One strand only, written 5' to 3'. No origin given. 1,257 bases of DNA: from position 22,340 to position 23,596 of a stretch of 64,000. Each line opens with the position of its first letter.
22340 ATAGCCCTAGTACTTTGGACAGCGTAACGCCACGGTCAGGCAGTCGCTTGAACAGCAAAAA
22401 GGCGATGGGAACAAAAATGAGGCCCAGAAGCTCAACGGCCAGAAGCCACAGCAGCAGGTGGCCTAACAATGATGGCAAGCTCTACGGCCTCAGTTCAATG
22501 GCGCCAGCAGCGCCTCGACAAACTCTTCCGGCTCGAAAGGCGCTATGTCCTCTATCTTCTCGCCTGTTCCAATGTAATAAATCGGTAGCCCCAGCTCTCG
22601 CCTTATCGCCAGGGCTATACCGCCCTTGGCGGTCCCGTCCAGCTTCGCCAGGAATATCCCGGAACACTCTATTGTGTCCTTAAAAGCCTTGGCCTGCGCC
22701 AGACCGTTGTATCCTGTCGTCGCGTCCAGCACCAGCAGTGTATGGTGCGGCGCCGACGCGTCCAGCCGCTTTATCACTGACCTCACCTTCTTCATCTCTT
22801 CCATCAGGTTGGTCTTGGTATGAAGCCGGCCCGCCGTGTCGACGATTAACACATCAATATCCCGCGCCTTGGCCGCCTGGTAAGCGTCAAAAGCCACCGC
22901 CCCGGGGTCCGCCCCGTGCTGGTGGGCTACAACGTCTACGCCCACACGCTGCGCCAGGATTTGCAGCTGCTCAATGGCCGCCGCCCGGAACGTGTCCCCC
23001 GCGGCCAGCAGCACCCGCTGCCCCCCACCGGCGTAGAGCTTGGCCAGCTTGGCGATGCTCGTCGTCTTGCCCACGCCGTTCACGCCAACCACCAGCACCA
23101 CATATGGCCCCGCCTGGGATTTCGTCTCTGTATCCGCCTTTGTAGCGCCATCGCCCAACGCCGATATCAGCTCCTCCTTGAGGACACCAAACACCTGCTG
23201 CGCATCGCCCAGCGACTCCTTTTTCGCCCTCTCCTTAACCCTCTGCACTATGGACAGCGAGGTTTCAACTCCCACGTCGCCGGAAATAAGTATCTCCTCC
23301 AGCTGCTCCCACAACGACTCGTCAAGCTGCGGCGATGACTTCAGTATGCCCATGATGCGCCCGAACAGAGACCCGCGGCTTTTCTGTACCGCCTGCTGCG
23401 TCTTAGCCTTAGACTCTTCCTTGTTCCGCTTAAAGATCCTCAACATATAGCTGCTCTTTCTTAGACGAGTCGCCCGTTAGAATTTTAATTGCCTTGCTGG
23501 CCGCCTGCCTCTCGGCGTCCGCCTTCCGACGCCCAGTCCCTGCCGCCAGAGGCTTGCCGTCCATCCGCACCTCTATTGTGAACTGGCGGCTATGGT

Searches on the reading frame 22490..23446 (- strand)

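Call 56: search_protein_families(library=pfam, proteins=[window:22490-23446:-], max_evalue=0.001)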
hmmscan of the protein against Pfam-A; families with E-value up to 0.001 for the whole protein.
window:22490-23446:- (318 aa): 8 families
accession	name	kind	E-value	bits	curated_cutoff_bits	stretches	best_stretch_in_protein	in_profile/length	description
PF00448.28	SRP54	-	3.1e-76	255.8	22.7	1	115-314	2-195/196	SRP54-type protein, GTPase domain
PF02881.24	SRP54_N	-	3.5e-15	56.4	22.4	1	27-93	1-75/75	SRP54-type protein, helical bundle domain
PF13191.12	AAA_16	-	6.1e-07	30.5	32.6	1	113-242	23-140/167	AAA ATPase domain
PF13604.12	AAA_30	-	1.2e-06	28.9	27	1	115-212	19-104/191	AAA domain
PF13401.12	AAA_22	-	1e-05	26.3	27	1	114-221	5-107/130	AAA domain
PF13207.12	AAA_17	-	0.0002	22.1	27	1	120-220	1-94/136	AAA domain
PF13479.12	AAA_24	-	0.00027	21.3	27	1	115-210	3-78/195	AAA domain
PF13245.12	AAA_19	-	0.00058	20.5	25.1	0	114-218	11-114/134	AAA domain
